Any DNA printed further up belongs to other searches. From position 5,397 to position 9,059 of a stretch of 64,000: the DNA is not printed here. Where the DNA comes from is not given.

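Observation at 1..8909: Candidate protein O-glycosylation cluster: FkbM MTase, GT9, AsnB-like amidotransferase, Wzy_C/O-antigen-ligase-family protein, giant Ser/Thr-rich surface protein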

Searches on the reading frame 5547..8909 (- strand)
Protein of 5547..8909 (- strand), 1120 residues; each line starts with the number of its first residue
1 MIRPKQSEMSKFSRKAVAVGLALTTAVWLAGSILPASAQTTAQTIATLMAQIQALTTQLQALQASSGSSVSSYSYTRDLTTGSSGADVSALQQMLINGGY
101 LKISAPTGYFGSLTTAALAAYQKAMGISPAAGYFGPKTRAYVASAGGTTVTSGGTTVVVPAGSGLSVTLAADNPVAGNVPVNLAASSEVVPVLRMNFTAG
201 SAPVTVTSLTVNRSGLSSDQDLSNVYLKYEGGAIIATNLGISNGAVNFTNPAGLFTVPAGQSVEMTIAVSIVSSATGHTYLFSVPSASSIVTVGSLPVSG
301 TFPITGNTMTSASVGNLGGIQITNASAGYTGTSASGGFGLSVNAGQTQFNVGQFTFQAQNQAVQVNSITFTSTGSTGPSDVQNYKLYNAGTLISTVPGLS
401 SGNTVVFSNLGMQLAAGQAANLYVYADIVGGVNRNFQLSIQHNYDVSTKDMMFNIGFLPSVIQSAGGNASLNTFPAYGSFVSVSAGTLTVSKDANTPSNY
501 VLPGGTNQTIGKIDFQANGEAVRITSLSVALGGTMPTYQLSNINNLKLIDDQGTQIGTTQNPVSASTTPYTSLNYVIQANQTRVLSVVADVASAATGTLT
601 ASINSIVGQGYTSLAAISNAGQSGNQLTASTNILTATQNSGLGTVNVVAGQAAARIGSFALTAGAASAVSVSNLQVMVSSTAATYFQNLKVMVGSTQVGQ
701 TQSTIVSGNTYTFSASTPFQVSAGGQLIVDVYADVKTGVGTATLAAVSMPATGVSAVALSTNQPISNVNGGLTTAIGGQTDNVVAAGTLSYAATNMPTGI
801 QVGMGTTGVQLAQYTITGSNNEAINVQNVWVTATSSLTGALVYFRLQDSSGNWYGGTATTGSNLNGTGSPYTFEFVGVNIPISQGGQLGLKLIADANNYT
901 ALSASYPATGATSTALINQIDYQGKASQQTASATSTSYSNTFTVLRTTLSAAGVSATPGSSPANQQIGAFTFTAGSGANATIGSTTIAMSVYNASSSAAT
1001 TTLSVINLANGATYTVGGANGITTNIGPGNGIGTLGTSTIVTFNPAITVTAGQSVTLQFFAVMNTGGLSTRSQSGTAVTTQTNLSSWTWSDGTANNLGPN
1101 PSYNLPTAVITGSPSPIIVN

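Call 6: search_protein_families(library=pfam, proteins=[window:5547-8909:-], max_evalue=0.01)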
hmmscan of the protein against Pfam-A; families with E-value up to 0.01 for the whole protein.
window:5547-8909:- (1120 aa): 1 family
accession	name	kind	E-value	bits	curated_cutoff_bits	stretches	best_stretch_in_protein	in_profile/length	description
PF01471.23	PG_binding_1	-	3.4e-11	43.6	23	1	84-140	1-55/57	Putative peptidoglycan binding domain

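Call 7: search_protein_families(library=ncbifam, proteins=[window:5547-8909:-], max_evalue=0.01)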
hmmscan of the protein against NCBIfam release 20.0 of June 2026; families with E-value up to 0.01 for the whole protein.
window:5547-8909:- (1120 aa): 0 families

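Call 25: find_homologous_proteins(query=window:5547-8909:-)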
Query window:5547-8909:- (1120 aa): 471 proteins with E <= 0.001 among 8000 candidates; the best 120 are listed.
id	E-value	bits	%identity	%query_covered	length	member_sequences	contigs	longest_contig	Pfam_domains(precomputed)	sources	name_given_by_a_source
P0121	0.0e+0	2278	100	100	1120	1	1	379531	PF01471.24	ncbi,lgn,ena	-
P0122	0.0e+0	1047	54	99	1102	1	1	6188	PF01471.24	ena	-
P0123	1.8e-289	981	55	90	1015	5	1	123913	PF01471.24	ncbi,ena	-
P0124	2.1e-273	928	51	99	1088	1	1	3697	PF01471.24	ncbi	-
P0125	3.3e-273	928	54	87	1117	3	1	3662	PF01471.24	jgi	-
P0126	8.2e-265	900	50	98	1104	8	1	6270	PF01471.24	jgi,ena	-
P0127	3.3e-262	891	49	99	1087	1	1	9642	PF01471.24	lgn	-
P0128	7.3e-258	877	49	99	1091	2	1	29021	PF01471.24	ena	-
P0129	3.6e-255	868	52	86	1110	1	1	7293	PF01471.24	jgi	jgi:hypothetical protein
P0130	1.9e-251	856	48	98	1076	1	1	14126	PF01471.24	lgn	-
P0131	1.4e-246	840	48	99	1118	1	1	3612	PF01471.24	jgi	-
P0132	2.8e-244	832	48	99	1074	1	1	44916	PF01471.24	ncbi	-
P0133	7.1e-244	831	48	99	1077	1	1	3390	PF01471.24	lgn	-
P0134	3.3e-242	825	48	98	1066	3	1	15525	PF01471.24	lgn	-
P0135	1.6e-235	803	46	99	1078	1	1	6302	PF01471.24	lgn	-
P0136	7.4e-233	794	47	99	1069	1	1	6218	PF01471.24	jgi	jgi:hypothetical protein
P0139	4.3e-177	609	44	88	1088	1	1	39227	PF01471.24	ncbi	-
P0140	2.9e-173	597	40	98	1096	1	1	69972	PF01471.24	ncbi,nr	ncbi:MAG: peptidoglycan-binding protein [Parcubacteria group bacterium]|nr:peptidoglycan-binding pro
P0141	2.2e-172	594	41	98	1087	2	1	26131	PF01471.24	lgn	-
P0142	1.5e-170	588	42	88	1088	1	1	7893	PF01471.24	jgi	jgi:hypothetical protein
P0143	1.2e-164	568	40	98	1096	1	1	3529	PF01471.24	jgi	-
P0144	6.0e-162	559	40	98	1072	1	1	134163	PF01471.24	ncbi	-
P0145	1.5e-158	548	38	100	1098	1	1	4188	PF01471.24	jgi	jgi:hypothetical protein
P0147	3.9e-145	504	38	91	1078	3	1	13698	PF01471.24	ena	-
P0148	1.1e-144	502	38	98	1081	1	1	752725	PF01471.24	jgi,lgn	jgi:hypothetical protein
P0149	2.4e-143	498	40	86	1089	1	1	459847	PF01471.24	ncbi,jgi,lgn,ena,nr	ncbi:MAG TPA: peptidoglycan-binding domain-containing protein [Candidatus Paceibacterota bacterium]|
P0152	7.2e-137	476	46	60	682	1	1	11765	PF01471.24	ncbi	ncbi:MAG: peptidoglycan-binding domain-containing protein, partial [Minisyncoccia bacterium]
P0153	1.7e-133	465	36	98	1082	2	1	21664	PF01471.24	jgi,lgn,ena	-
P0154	6.8e-132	460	39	87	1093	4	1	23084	PF01471.24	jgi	jgi:hypothetical protein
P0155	1.4e-129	452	37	97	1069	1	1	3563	PF01471.24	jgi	-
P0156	1.6e-129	452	39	87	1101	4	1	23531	PF01471.24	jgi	jgi:hypothetical protein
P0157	2.3e-129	451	37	98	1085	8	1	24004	PF01471.24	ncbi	-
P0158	1.9e-127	445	39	86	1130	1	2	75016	PF01471.24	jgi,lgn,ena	jgi:hypothetical protein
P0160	3.1e-122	428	38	87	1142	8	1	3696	PF01471.24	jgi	jgi:hypothetical protein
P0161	6.0e-120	420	37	86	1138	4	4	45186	PF01471.24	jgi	jgi:hypothetical protein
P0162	2.0e-117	412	37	86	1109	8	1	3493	PF01471.24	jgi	jgi:hypothetical protein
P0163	1.8e-114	402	39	72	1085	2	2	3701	PF01471.24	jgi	-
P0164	1.3e-113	399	40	73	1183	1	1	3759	PF01471.24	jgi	-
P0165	4.7e-112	394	35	96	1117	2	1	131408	PF01471.24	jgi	-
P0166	1.6e-111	392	36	83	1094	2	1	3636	PF01471.24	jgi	jgi:hypothetical protein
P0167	1.5e-109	386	36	91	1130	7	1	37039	PF01471.24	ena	-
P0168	2.5e-107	379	36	89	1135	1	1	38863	PF01471.24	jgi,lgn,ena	-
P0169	2.7e-106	375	35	98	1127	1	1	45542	PF01471.24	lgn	-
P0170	1.4e-104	369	35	84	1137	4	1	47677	PF01471.24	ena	-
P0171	1.6e-104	369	38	79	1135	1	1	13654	PF01471.24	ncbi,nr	ncbi:peptidoglycan-binding protein [Candidatus Wolfebacteria bacterium]|nr:peptidoglycan-binding pro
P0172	3.1e-104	368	36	87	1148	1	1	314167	PF01471.24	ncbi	-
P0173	5.2e-104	368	36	86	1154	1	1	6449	PF01471.24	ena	-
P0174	9.8e-104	367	34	94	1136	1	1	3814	PF01471.24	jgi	jgi:hypothetical protein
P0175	1.6e-103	366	36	98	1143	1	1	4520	PF01471.24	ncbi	-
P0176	2.4e-102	362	34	89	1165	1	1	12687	PF01471.24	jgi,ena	-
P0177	4.9e-102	361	37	76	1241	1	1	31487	PF01471.24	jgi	jgi:Putative peptidoglycan binding domain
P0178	7.8e-102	360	35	94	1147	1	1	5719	PF01471.24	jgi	jgi:Putative peptidoglycan binding domain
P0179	1.3e-101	360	35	80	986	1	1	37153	PF01471.24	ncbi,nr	ncbi:MAG: peptidoglycan-binding protein, partial [Candidatus Liptonbacteria bacterium]|nr:peptidogly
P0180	1.1e-100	357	39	74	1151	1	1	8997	PF01471.24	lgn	-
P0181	1.6e-100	356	37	86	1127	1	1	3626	PF01471.24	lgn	-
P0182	4.3e-100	355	35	88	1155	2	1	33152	PF01471.24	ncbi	-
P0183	5.4e-100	354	35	89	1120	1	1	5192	PF01471.24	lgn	-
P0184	1.4e-99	353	36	86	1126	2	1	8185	PF01471.24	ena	-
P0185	1.8e-99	353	35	94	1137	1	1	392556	PF01471.24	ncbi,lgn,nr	ncbi:MAG: peptidoglycan-binding protein [Acidobacteria bacterium]|nr:MAG: peptidoglycan-binding prot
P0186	2.6e-99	352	35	88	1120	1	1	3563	PF01471.24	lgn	-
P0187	2.7e-99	352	34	82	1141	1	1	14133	PF01471.24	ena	-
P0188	1.0e-98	350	34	89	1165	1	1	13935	PF01471.24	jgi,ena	jgi:peptidoglycan hydrolase-like protein with peptidoglycan-binding domain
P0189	2.5e-98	349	34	98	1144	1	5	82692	PF01471.24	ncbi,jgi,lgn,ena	jgi:hypothetical protein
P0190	2.7e-98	349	35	94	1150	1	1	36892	PF01471.24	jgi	jgi:hypothetical protein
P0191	4.3e-98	348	35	96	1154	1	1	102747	PF01471.24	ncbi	-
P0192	4.9e-98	348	35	89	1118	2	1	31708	PF01471.24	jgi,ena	-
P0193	5.2e-98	348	36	89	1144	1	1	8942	PF01471.24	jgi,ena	-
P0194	1.5e-97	346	36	88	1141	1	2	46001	PF01471.24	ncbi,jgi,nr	ncbi:hypothetical protein C4571_02600 [Candidatus Parcubacteria bacterium]|nr:MAG: hypothetical prot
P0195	1.8e-97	346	34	94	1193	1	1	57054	PF01471.24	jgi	jgi:hypothetical protein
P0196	1.8e-97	346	37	88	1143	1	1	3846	PF01471.24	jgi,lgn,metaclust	metaclust:\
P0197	2.2e-97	346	34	90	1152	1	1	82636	PF01471.24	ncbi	-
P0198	2.5e-97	345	35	90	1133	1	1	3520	PF01471.24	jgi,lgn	jgi:hypothetical protein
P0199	4.5e-97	345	35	88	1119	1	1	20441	PF01471.24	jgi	jgi:hypothetical protein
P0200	7.5e-97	344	39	73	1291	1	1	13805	PF01471.24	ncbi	-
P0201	1.3e-96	343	38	76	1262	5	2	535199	PF01471.24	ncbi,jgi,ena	ncbi:MAG: peptidoglycan-binding domain-containing protein [Minisyncoccia bacterium]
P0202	1.7e-96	343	36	90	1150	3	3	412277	PF01471.24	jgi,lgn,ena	-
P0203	2.8e-96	342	35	87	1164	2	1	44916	PF01471.24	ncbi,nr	ncbi:MAG TPA: peptidoglycan-binding domain-containing protein [Candidatus Paceibacterota bacterium]|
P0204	6.5e-96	341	33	97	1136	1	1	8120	PF01471.24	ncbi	-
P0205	1.7e-95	339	37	89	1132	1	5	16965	PF01471.24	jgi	jgi:trimeric autotransporter adhesin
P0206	3.1e-95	339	34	88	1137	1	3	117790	PF01471.24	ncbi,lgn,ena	ncbi:MAG: peptidoglycan-binding protein [Patescibacteria group bacterium]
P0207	4.8e-95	338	37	74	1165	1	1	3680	PF01471.24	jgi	-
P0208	9.2e-95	337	34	95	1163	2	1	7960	PF01471.24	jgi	-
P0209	1.2e-94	337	37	70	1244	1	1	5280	PF01471.24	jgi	-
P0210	2.1e-94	336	36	73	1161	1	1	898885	PF01471.24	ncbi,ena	-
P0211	2.3e-94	336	33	94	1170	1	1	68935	PF01471.24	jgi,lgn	jgi:hypothetical protein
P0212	3.3e-94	335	37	73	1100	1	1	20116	PF01471.24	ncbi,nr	ncbi:peptidoglycan-binding protein [Candidatus Jorgensenbacteria bacterium]|nr:peptidoglycan-binding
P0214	5.5e-94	334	35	87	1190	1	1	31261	PF01471.24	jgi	jgi:hypothetical protein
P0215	5.5e-94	334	37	73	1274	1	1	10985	PF01471.24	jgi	jgi:hypothetical protein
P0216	1.3e-93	333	35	90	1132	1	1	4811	PF01471.24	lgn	-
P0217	2.6e-93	332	35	88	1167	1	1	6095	PF01471.24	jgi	jgi:peptidoglycan hydrolase-like protein with peptidoglycan-binding domain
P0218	1.2e-92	330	35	97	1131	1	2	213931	PF01471.24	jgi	jgi:hypothetical protein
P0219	1.4e-92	330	35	88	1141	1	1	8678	PF01471.24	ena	-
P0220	1.6e-92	330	36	86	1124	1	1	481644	PF01471.24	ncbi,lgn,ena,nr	ncbi:MAG: Uncharacterized protein LiPW15_475 [Parcubacteria group bacterium LiPW_15]|nr:MAG: Unchara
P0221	5.0e-92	328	37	73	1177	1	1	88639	PF01471.24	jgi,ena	-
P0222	2.8e-91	325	33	97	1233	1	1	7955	PF01471.24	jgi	-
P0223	5.7e-91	324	35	88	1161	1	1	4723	PF01471.24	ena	-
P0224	6.7e-91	324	35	73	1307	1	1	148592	PF01471.24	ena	-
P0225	1.3e-90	323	37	72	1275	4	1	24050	PF01471.24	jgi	jgi:hypothetical protein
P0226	2.2e-90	322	34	88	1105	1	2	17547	PF01471.24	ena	-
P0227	5.3e-90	321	34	84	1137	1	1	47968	PF01471.24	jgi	jgi:Putative peptidoglycan binding domain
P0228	5.3e-89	318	37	76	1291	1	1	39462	PF01471.24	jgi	jgi:hypothetical protein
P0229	5.5e-89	318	33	98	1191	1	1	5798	PF01471.24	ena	-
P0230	6.4e-89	318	33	93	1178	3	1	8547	PF16392.12,PF01471.24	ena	-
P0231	6.6e-89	318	34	86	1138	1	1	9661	PF01471.24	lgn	-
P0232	7.7e-89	317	37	73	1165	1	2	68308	PF01471.24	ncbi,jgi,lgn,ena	-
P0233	1.1e-88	317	36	86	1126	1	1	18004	PF01471.24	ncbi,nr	ncbi:MAG: peptidoglycan-binding protein [Patescibacteria group bacterium]|nr:peptidoglycan-binding p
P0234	1.6e-88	316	33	95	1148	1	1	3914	PF01471.24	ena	-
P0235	2.0e-88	316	35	87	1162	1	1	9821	PF01471.24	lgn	-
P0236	7.3e-88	314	34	80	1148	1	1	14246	PF01471.24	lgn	-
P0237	1.1e-87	314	35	74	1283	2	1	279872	PF01471.24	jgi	jgi:hypothetical protein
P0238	2.2e-87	313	36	87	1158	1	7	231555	PF01471.24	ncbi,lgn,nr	ncbi:MAG: peptidoglycan-binding protein [Candidatus Liptonbacteria bacterium]|nr:peptidoglycan-bindi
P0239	6.2e-87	311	36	74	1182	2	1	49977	PF01471.24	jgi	-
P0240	1.0e-86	310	34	87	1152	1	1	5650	PF01471.24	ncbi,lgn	-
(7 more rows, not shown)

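Call 38: predict_structure(alignment_id=A2)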
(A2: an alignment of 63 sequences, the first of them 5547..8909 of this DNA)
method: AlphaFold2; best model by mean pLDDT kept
length: 1120 residues; sequences in the alignment: 63
mean_pLDDT: 84.3   pTM: 0.49
mean pLDDT of the five models: 84.3, 83.9, 83.5, 82.2, 80.3
residues with pLDDT >= 90: 649; 70-90: 300; 50-70: 80; < 50: 91
segments of 3 or more residues with pLDDT < 50: 1-43, 61-71, 147-156, 861-863, 1017-1020, 1022-1035
pLDDT, mean of each block of 10 residues (from residue 1): 37 32 33 33 58 63 41 77 92 93 92 95 92 90 60 43 88 90 80 95 95 92 91 85 92 92 94 90 96 93 94 88 84 59 90 94 94 91 95 94 90 94 94 91 91 89 58 84 90 90 89 93 95 73 93 94 89 93 95 88 94 88 89 89 92 96 90 95 95 95 95 95 94 93 94 91 82 87 93 90 92 95 95 90 92 72 58 89 94 92 85 93 94 92 94 82 83 93 89 64 83 64 45 58 90 92 63 68 92 91 81 82
secondary structure, 60 per line:
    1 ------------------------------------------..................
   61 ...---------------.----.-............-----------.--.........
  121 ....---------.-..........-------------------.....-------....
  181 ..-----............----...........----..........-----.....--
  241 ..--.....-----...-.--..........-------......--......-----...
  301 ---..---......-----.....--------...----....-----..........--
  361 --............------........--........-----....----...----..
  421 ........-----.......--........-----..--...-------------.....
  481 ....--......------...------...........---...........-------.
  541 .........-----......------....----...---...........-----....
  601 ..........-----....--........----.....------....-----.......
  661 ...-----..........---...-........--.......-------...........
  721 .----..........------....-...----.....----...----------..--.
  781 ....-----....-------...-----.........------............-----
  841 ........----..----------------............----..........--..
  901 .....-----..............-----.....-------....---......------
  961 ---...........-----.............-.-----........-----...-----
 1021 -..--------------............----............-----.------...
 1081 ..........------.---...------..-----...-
elements in order (helices of 4 or more, strands of 3 or more residues): H43-63 H86-97 H112-124 H136-145 E165-169 E177-182 E188-199 E204-214 E222-228 E234-238 E245-249 E255-257 E262-271 E279-284 E290-292 E298-300 E309-314 E320-324 E340-343 E349-358 E363-374 E381-388 E391-398 E404-407 E412-414 E419-428 E434-440 E446-450 E460-462 E476-484 E487-492 E499-501 E508-518 E522-532 E543-549 E555-560 E567-570 E575-577 E581-591 E597-610 E616-619 E622-629 E634-638 E645-648 E654-663 E669-678 E686-693 E696-702 E710-721 E726-735 E742-745 E747-749 E754-758 E763-765 E780-784 E790-793 E801-803 E809-817 E824-835 E841-848 E871-882 E887-896 H899-905 E911-924 E930-934 E942-945 E949-954 E964-974 E980-992 E1000-1007 E1013-1015 E1038-1049 E1054-1062 E1078-1090 E1117-1119
